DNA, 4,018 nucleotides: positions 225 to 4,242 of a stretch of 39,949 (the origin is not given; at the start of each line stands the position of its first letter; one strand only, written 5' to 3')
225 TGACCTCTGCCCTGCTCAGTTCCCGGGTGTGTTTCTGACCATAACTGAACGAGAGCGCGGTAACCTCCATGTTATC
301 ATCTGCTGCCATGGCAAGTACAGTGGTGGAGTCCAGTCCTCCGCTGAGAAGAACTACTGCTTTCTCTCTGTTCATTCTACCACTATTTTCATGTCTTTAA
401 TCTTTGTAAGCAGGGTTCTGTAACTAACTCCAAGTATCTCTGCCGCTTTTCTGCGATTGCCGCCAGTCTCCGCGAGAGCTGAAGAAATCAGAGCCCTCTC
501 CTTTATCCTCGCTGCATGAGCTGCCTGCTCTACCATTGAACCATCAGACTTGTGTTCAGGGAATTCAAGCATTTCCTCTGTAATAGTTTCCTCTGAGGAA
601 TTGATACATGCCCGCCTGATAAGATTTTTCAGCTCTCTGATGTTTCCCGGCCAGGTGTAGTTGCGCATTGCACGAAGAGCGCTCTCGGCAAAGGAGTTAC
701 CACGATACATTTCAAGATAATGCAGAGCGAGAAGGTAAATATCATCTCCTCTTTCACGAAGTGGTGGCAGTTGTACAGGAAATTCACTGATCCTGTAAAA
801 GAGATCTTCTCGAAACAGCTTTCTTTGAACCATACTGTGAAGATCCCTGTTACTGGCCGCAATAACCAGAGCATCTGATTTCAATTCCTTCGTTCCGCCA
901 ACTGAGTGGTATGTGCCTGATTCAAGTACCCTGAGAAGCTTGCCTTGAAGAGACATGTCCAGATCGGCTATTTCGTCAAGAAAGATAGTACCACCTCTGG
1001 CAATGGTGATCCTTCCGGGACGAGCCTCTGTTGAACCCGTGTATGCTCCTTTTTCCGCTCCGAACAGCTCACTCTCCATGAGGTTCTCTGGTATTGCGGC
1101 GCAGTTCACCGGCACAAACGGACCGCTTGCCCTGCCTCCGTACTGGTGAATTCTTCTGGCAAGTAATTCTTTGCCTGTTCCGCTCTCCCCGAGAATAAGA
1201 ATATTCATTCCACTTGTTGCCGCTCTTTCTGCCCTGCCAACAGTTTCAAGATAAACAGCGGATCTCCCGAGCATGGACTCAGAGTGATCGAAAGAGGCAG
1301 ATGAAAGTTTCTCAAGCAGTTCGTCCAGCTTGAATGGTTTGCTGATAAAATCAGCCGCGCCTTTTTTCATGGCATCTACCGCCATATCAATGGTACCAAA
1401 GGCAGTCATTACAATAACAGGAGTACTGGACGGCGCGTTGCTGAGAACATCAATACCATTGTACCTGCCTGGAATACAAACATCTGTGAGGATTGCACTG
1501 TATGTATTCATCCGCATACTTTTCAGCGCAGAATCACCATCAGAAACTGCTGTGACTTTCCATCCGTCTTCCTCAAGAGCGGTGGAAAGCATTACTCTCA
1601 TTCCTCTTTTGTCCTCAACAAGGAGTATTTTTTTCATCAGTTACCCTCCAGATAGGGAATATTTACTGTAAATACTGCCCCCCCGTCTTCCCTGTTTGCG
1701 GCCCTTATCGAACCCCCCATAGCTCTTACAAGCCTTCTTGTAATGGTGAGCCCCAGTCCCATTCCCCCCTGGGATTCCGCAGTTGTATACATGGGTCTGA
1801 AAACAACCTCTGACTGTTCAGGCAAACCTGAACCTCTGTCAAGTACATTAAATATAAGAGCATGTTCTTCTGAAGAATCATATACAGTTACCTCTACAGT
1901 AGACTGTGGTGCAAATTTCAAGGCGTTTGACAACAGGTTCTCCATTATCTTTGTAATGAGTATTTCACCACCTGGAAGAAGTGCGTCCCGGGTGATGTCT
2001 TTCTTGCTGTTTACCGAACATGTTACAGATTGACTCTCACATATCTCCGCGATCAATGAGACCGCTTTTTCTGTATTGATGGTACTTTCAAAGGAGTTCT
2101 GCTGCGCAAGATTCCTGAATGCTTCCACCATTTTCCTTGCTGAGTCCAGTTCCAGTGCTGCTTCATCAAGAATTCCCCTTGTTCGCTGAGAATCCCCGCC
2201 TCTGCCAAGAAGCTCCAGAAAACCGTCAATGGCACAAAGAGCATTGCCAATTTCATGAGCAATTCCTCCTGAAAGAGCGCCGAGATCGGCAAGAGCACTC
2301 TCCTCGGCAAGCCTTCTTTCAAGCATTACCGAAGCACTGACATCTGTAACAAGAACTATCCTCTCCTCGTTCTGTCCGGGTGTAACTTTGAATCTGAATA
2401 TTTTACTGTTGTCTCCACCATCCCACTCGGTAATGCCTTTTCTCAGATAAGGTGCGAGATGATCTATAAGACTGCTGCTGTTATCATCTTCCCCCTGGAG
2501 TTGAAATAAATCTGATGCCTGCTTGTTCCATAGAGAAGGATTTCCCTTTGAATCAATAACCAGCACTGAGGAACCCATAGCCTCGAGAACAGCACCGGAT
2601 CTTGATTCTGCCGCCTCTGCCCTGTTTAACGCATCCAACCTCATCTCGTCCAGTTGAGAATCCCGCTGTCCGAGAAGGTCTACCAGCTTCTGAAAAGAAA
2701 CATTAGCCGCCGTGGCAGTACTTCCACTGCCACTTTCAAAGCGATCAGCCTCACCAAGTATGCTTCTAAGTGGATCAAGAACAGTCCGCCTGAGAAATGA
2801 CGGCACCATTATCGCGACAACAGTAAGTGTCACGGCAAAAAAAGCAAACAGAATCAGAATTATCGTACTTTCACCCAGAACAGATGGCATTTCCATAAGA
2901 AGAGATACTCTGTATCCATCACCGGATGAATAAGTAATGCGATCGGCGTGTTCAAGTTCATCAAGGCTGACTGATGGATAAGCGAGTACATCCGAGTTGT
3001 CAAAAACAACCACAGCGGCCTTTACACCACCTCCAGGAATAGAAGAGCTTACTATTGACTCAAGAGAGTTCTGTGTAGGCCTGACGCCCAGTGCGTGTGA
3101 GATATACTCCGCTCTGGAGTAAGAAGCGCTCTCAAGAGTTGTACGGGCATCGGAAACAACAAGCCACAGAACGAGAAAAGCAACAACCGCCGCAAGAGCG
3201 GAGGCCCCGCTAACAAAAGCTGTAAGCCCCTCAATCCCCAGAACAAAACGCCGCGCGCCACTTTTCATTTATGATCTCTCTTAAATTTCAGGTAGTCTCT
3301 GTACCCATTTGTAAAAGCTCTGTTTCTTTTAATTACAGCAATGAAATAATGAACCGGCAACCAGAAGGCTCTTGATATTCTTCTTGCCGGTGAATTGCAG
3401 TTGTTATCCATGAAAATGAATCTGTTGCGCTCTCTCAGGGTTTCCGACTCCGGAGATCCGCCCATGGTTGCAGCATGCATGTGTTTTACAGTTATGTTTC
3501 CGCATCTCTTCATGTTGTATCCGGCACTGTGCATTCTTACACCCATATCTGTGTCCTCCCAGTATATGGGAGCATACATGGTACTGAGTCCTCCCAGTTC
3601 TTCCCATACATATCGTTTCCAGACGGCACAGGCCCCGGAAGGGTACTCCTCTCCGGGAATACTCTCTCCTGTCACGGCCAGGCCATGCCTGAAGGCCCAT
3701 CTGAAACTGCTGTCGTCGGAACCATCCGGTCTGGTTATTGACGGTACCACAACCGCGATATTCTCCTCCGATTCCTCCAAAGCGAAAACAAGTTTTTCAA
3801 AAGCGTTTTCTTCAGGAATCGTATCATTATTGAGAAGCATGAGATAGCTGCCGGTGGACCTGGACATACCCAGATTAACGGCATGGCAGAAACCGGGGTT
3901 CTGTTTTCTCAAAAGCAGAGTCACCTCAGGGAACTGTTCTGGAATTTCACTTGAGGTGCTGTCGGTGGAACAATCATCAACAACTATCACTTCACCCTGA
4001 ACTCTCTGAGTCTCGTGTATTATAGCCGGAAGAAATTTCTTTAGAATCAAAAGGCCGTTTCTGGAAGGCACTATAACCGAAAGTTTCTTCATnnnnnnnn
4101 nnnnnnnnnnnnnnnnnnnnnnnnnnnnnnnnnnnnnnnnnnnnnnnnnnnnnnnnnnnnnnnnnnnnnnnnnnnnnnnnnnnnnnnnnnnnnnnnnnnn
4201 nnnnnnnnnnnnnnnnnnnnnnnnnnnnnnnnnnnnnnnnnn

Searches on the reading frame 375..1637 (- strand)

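Call 50: search_protein_families(library=pfam, proteins=[window:375-1637:-], max_evalue=0.00001)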
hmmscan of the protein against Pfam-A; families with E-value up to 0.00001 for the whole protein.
window:375-1637:- (421 aa): 8 families
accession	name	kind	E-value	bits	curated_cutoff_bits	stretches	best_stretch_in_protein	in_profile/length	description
PF00158.32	Sigma54_activat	-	5.6e-62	208.8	20.2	1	123-288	2-167/168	Sigma-54 interaction domain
PF00072.30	Response_reg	-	4.9e-24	85.1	30.2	1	4-111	1-110/111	Response regulator receiver domain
PF14532.12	Sigma54_activ_2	-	1.6e-19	70.9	25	1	123-293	1-138/138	Sigma-54 interaction domain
PF25601.1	AAA_lid_14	-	2.7e-17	62.8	27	1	294-359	1-72/87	AAA+ ATPase lid domain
PF02954.25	HTH_8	-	1.6e-11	44.2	22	1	380-414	6-40/42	Bacterial regulatory protein, Fis family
PF07728.20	AAA_5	-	1.4e-09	38.6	22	1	145-264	1-123/139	AAA domain (dynein-related subfamily)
PF01078.27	Mg_chelatase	-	1.6e-08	34.7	20.3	0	201-245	93-137/207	Magnesium chelatase, subunit ChlI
PF07724.20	AAA_2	-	5.1e-07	30.3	27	1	144-272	4-133/166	AAA domain (Cdc48 subfamily)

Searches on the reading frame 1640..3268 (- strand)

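Call 50: search_protein_families(library=pfam, proteins=[window:1640-3268:-], max_evalue=0.00001)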
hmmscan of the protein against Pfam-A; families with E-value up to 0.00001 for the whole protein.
window:1640-3268:- (543 aa): 2 families
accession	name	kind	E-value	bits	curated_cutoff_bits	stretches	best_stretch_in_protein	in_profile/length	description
PF02518.31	HATPase_c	-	3.2e-21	76.3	26.4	1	435-539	3-109/111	Histidine kinase-, DNA gyrase B-, and HSP90-like ATPase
PF00512.31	HisKA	-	1.7e-07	31.6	26.9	1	331-391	4-64/66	His Kinase A (phospho-acceptor) domain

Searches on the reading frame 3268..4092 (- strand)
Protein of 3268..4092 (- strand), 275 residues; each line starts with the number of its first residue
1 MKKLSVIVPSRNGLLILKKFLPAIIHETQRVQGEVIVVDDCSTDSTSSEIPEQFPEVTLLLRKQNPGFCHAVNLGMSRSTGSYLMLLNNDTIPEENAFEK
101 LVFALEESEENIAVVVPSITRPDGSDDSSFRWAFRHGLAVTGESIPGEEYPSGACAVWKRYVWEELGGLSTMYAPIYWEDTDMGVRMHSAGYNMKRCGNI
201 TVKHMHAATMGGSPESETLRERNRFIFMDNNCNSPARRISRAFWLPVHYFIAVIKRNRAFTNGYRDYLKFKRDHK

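Call 50: search_protein_families(library=pfam, proteins=[window:3268-4092:-], max_evalue=0.00001)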
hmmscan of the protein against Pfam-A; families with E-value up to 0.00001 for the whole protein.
window:3268-4092:- (275 aa): 2 families
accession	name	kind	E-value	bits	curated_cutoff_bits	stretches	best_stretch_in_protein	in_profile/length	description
PF00535.33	Glycos_transf_2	-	7.3e-19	68.7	23.3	1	5-126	1-124/168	Glycosyl transferase family 2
PF13641.12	Glyco_tranf_2_3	-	3e-12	47.5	27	1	4-210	3-217/230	Glycosyltransferase like family 2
